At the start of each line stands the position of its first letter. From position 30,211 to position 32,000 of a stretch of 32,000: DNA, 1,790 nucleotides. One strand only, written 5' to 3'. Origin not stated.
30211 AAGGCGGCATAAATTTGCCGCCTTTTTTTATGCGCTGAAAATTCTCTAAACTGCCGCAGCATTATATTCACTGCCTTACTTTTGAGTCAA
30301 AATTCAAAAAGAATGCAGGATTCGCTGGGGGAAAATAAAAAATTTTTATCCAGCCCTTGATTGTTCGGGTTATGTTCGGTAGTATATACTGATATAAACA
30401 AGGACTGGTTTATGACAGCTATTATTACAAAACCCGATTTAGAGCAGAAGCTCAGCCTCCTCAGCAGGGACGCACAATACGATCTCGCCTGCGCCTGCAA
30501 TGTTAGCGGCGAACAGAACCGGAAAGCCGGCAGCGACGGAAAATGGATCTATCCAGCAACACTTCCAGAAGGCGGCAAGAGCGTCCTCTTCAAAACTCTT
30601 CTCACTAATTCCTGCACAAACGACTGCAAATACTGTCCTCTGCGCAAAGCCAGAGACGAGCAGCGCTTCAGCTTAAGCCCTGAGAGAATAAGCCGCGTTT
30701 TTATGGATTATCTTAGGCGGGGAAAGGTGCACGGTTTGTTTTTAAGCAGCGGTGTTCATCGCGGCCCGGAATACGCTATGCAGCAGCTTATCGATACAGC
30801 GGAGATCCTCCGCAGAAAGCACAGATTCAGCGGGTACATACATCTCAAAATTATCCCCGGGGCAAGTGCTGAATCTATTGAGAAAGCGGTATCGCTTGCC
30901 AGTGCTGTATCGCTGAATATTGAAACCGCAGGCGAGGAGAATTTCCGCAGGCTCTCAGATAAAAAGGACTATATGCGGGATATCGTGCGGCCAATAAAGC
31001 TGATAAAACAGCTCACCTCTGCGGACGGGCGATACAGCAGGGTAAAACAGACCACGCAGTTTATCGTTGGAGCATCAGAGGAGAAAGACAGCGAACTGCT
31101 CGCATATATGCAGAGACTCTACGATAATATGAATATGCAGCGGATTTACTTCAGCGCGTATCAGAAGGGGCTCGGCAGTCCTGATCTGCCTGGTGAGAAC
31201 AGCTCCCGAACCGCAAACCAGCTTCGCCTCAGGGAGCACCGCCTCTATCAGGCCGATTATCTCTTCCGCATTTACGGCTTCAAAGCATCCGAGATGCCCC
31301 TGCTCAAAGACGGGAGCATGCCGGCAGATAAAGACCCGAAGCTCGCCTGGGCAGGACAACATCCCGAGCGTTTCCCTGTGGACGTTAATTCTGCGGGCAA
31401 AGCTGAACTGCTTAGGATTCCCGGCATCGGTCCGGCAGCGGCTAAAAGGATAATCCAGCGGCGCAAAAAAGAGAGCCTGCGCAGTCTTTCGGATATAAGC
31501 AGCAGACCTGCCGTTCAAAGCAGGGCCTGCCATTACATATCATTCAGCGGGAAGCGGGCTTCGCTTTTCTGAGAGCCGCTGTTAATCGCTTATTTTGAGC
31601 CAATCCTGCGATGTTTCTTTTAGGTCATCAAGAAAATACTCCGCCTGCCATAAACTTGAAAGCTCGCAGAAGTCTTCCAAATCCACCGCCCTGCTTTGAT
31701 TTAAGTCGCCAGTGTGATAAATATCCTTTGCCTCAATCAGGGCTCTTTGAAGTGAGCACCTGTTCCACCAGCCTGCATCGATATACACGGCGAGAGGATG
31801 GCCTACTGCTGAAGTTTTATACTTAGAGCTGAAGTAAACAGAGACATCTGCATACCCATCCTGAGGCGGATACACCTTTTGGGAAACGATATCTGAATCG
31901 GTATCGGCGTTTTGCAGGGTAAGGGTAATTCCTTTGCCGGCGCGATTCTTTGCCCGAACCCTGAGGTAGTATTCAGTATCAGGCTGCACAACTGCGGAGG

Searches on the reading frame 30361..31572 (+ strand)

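Call 5: search_protein_families(library=pfam, proteins=[window:30361-31572:+], max_evalue=0.01)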
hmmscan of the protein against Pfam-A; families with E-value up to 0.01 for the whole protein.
window:30361-31572:+ (403 aa): 5 families
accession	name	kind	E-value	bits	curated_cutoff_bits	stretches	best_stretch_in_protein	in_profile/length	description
PF04055.27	Radical_SAM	-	3.9e-11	43.9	29.5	1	81-251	3-164/166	Radical SAM superfamily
PF12836.13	HHH_3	-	3.6e-08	33.8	27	1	340-372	6-39/65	Helix-hairpin-helix motif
PF03934.19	T2SSK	-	6.8e-05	23.6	24.2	1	340-387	1-49/63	Type II secretion system (T2SS), protein K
PF14520.12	HHH_5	-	0.0016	19.3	27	1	344-368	31-55/57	Helix-hairpin-helix domain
PF00633.29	HHH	-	0.0045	17.2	24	0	345-365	8-28/30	Helix-hairpin-helix motif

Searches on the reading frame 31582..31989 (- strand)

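Call 63: search_protein_families(library=pfam, proteins=[window:31582-31989:-], max_evalue=0.1)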
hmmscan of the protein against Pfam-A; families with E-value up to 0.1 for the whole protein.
window:31582-31989:- (135 aa): 2 families
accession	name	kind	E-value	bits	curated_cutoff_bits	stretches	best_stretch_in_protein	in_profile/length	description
PF25059.1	FN3_DSCAM-DSCAML_C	-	0.067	14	39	0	1-20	52-71/89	DSCAM/DSCAML C-terminal Fn3-like domain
PF00041.27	fn3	-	0.069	13.8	25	0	2-20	57-75/84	Fibronectin type III domain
